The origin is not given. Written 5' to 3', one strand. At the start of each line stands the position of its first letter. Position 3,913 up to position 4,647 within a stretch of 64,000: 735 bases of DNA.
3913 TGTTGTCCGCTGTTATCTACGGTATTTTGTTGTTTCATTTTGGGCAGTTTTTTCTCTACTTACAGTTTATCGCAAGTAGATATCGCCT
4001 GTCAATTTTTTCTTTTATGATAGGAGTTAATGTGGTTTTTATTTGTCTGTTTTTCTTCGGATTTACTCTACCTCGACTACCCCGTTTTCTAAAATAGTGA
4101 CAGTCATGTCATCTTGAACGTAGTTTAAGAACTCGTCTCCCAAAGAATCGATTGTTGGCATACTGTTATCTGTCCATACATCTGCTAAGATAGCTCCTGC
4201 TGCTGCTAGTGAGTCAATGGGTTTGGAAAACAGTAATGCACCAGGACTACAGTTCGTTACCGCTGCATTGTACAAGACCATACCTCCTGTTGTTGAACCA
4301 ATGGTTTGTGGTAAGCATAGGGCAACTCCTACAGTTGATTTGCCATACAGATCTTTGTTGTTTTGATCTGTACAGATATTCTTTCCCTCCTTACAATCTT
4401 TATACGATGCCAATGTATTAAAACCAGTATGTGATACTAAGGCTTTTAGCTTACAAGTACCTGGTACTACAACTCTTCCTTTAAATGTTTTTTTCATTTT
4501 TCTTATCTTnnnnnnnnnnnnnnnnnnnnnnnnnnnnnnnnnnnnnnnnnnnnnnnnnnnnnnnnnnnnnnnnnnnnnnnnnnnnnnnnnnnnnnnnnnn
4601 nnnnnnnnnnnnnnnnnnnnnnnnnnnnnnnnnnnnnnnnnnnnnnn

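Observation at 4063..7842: Operon coupling an OYE/4Fe-4S enoate-reductase-type flavoenzyme to a two-subunit aconitase-X-like hydro-lyase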

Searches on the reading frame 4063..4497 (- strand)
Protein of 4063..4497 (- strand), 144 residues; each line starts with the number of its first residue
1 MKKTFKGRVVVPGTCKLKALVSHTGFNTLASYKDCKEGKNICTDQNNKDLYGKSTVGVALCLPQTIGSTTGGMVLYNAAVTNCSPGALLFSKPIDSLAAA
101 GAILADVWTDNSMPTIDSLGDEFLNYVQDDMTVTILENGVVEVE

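Call 4: search_protein_families(library=pfam, proteins=[window:4063-4497:-])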
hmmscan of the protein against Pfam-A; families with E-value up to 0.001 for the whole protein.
window:4063-4497:- (144 aa): 1 family
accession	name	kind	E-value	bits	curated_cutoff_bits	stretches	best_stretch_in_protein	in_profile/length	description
PF01989.23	AcnX_swivel_put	-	5.5e-13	49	27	1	43-107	14-77/80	Aconitase X swivel domain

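Call 5: search_protein_families(library=ncbifam, proteins=[window:4063-4497:-], max_evalue=0.01)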
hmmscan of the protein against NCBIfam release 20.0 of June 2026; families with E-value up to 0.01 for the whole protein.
window:4063-4497:- (144 aa): 2 families
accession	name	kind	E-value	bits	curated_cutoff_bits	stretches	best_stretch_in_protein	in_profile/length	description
NF003046.0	PRK03955.1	equivalog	1.4e-11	44.4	163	1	4-141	3-127/132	DUF126 domain-containing protein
NF051439.1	C3LHypDHLhpIPSEAE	equivalog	8.9e-07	27.7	700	1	46-138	35-125/555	cis-3-hydroxy-L-proline dehydratase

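Call 8: search_solved_structures(query=window:4063-4497:-, max_evalue=1, show_alignments=2)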
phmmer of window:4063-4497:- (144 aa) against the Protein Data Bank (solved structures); distinct sequences matched with E-value up to 1: 7.
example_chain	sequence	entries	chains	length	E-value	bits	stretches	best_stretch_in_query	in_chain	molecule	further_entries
7cnr_B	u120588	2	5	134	1.5e-07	34.5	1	5-111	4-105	UPF0107 protein TK1248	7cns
7d2r_A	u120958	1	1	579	0.00049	23.1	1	48-120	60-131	cis-3-hydroxy-L-proline dehydratase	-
7cnp_A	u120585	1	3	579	0.00049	23.1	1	48-120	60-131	cis-3-hydroxy-L-proline dehydratase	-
2hi6_A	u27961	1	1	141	0.00075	22.5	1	46-127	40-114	UPF0107 protein AF0055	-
7cnq_A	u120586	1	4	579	0.0013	21.7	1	48-120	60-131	cis-3-hydroxy-L-proline dehydratase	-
1p7o_A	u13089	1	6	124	0.68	12.9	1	17-48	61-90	PHOSPHOLIPASE A2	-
1sc0_A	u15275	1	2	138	0.97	12.4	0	15-77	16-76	Hypothetical protein HI1161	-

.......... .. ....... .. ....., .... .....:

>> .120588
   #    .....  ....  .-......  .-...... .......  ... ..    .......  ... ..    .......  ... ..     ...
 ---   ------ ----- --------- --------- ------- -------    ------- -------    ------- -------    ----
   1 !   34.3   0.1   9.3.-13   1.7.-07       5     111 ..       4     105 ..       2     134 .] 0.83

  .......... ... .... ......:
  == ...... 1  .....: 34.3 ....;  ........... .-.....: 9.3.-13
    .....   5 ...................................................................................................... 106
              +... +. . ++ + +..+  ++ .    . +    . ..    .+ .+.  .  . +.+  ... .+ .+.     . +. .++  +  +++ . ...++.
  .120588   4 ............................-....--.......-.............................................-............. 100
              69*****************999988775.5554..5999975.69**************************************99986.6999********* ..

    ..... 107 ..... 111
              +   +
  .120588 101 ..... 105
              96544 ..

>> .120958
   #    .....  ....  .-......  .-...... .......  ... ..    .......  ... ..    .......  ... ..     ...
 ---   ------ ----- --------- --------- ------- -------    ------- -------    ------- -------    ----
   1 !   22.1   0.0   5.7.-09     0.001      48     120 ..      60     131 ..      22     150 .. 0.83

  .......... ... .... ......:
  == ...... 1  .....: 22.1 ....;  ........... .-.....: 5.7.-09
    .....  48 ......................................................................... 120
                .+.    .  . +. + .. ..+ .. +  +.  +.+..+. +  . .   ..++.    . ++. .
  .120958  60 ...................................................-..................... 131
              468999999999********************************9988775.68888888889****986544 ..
